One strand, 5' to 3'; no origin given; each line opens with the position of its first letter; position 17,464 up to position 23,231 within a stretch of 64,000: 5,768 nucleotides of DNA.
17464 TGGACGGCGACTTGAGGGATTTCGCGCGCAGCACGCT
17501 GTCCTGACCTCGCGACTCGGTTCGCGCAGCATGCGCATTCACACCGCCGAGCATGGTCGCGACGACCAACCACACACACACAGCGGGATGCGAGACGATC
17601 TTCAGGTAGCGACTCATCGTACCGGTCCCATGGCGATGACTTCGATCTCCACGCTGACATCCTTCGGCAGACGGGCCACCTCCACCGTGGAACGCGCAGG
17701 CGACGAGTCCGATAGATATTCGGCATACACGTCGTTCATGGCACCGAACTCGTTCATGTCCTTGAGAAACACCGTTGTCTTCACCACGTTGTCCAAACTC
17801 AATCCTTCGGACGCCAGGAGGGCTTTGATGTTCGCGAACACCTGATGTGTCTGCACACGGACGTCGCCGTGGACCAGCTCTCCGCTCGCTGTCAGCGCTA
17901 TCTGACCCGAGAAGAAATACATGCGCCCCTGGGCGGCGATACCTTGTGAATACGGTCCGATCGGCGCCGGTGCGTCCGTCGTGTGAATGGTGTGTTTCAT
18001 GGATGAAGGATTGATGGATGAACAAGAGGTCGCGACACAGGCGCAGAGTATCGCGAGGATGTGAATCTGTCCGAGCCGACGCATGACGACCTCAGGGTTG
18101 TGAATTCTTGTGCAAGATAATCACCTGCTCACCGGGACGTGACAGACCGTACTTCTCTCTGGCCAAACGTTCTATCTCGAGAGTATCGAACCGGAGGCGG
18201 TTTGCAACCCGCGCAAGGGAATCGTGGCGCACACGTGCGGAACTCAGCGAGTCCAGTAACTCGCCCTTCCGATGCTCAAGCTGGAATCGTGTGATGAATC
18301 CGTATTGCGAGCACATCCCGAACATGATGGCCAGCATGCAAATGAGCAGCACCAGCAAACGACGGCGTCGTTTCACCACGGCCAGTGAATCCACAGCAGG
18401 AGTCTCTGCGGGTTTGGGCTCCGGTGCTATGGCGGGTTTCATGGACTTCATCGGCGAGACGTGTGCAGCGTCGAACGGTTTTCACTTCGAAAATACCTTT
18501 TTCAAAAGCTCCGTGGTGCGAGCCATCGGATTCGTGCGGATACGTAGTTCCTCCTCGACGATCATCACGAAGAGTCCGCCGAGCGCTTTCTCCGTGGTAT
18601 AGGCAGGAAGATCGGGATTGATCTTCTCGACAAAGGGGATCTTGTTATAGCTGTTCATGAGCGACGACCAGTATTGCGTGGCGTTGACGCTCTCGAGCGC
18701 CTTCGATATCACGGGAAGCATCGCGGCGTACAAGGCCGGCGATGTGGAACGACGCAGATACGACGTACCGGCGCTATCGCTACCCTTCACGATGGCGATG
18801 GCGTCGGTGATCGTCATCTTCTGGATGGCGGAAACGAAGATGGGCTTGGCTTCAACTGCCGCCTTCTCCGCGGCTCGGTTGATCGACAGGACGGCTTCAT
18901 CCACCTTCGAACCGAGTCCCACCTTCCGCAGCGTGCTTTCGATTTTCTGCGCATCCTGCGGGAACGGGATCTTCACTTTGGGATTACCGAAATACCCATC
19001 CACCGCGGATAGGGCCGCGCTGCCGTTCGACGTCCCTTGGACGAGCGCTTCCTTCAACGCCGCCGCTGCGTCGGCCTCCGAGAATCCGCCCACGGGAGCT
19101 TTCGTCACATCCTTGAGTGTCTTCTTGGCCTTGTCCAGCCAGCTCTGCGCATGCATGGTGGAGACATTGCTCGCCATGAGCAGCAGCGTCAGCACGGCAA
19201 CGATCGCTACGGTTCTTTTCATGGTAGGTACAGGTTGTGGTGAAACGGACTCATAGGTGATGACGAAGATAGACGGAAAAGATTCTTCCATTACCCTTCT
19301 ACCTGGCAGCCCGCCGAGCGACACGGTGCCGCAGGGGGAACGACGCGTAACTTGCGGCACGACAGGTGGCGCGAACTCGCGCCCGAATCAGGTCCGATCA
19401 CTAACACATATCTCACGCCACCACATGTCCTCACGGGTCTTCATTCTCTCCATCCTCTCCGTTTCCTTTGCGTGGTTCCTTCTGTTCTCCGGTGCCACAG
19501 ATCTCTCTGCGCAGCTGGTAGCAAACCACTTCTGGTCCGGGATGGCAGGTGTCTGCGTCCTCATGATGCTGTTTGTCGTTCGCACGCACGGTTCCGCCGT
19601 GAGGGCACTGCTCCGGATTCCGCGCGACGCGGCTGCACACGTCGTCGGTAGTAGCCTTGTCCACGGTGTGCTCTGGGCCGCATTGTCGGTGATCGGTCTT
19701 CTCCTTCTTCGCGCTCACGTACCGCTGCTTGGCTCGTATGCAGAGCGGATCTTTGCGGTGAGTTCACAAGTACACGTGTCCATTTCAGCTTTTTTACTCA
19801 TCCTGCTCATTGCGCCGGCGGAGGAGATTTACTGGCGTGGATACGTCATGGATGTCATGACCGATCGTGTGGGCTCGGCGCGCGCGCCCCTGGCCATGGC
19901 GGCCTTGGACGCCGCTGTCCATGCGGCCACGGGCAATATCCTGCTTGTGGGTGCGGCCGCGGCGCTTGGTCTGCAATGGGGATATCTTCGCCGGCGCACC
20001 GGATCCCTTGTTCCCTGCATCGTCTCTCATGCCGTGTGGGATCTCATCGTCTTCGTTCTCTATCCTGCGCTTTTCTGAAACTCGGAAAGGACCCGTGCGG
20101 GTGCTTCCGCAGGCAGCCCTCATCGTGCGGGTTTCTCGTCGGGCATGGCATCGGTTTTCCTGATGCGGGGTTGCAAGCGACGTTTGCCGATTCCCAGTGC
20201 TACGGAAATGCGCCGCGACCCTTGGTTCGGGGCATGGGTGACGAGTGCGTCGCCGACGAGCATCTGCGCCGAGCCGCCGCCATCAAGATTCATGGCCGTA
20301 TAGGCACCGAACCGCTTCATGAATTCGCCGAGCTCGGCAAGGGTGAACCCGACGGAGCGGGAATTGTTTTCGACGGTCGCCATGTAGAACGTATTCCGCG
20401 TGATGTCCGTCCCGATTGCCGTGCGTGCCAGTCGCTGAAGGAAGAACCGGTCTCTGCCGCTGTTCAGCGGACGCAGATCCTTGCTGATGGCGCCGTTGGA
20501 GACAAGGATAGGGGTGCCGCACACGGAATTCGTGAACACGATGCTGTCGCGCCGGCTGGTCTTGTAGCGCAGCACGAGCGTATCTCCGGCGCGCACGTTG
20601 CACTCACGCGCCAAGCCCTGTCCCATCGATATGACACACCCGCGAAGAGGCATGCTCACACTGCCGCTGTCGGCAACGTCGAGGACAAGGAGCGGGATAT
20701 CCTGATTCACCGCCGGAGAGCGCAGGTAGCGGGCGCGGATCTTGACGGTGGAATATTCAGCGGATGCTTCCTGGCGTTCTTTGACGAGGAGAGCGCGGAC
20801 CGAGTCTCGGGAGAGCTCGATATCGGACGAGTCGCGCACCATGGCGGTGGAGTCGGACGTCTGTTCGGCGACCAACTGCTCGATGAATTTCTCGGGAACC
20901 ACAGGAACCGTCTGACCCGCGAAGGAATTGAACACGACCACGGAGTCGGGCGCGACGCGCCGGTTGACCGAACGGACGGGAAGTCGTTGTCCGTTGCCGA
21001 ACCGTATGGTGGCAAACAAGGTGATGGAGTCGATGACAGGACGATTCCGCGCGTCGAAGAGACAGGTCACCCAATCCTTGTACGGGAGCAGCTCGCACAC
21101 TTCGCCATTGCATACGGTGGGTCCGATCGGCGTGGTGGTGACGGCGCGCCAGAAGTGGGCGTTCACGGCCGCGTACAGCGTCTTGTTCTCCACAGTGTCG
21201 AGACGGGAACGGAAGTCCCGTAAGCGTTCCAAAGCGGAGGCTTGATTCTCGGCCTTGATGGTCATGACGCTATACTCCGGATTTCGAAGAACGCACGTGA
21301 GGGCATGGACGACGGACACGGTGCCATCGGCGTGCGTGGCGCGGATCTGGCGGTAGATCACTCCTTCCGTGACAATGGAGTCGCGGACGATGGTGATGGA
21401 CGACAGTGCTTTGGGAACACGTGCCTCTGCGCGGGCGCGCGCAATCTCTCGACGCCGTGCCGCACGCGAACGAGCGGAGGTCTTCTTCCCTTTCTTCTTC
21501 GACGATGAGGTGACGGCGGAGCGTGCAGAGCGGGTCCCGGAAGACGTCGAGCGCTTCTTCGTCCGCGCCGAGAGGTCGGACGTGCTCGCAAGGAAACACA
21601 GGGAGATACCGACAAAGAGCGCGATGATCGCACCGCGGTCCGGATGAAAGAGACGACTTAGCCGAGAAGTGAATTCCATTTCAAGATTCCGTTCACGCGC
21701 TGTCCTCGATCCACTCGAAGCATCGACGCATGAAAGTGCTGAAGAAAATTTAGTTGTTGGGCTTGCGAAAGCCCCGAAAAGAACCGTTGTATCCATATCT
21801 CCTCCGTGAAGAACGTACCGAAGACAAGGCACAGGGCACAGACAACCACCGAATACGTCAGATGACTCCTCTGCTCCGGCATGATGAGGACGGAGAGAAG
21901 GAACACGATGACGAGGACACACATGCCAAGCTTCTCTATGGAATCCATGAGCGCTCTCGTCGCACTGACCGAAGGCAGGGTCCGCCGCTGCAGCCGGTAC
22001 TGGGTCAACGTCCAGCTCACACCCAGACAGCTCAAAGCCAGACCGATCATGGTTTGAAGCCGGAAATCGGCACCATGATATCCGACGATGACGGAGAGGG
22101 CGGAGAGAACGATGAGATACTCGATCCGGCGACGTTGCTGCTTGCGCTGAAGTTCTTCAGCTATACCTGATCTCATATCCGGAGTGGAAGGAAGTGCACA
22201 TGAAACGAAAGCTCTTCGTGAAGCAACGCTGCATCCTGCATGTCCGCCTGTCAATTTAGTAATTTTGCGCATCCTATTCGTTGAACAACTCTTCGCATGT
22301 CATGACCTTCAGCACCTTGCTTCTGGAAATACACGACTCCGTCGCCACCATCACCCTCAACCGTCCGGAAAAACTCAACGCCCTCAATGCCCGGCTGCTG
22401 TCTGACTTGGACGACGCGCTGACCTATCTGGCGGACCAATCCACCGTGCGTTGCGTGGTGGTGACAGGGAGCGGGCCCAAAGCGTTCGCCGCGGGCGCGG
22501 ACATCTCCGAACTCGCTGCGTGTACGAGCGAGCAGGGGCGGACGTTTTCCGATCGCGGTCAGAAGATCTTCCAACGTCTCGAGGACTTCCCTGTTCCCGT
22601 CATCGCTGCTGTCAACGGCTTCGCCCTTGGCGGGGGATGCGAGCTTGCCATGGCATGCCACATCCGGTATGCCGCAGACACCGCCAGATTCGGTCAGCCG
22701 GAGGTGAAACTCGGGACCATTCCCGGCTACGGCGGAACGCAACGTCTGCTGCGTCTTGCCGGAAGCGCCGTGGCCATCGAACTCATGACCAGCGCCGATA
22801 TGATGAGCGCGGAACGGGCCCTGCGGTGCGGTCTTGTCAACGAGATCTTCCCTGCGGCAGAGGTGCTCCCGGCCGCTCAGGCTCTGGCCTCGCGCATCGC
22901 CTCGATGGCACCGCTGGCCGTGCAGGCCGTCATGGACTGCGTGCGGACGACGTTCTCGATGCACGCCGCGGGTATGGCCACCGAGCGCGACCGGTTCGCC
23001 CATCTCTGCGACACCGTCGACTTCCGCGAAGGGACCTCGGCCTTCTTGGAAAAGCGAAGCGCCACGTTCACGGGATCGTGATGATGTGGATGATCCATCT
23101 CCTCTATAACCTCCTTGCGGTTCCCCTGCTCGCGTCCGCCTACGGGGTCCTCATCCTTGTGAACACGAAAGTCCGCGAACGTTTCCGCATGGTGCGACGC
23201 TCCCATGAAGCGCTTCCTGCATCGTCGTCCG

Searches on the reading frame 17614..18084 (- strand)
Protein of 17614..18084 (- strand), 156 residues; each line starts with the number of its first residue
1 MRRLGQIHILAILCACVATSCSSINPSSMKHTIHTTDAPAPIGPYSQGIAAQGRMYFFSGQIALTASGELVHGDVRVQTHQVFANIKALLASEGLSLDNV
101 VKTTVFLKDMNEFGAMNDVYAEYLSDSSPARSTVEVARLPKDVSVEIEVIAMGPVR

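Call 107: search_protein_families(library=pfam, proteins=[window:17614-18084:-], max_evalue=0.001)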
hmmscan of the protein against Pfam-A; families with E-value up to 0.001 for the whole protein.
window:17614-18084:- (156 aa): 1 family
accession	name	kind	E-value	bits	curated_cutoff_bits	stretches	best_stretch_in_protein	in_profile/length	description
PF01042.26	Ribonuc_L-PSP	-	2e-41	141.2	27.3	1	36-152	2-120/121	Endoribonuclease L-PSP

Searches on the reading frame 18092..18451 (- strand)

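Call 107: search_protein_families(library=pfam, proteins=[window:18092-18451:-], max_evalue=0.001)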
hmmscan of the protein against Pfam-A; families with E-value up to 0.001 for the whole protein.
window:18092-18451:- (119 aa): 1 family
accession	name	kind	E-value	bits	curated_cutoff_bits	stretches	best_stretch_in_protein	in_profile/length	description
PF04977.20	DivIC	-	9.6e-10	38.6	28.9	1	39-115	3-79/80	Septum formation initiator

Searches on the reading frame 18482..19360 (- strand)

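Call 41: search_protein_families(library=pfam, proteins=[window:18482-19360:-], max_evalue=0.001)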
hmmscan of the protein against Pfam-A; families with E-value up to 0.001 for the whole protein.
window:18482-19360:- (292 aa): 1 family
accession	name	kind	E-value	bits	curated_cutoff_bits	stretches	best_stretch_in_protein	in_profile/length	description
PF13852.11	DUF4197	-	3e-75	252.7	24.9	1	94-290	3-198/199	Protein of unknown function (DUF4197)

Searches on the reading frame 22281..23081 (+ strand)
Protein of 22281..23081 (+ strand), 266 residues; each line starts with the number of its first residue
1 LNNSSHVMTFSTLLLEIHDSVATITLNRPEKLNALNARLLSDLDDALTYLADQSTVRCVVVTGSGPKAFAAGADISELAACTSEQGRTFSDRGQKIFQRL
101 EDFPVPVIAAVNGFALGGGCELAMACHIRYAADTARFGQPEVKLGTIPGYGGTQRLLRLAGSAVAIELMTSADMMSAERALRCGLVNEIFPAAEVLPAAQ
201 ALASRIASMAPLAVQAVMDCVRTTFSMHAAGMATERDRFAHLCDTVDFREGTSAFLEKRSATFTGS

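Call 41: search_protein_families(library=pfam, proteins=[window:22281-23081:+], max_evalue=0.001)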
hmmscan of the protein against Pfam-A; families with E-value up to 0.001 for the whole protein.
window:22281-23081:+ (266 aa): 2 families
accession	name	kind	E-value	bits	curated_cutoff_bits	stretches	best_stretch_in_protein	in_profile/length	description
PF00378.25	ECH_1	-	5e-71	239.4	27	1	16-265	1-250/251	Enoyl-CoA hydratase/isomerase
PF16113.10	ECH_2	-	5.6e-40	138.3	27.2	1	22-202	2-184/335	Enoyl-CoA hydratase/isomerase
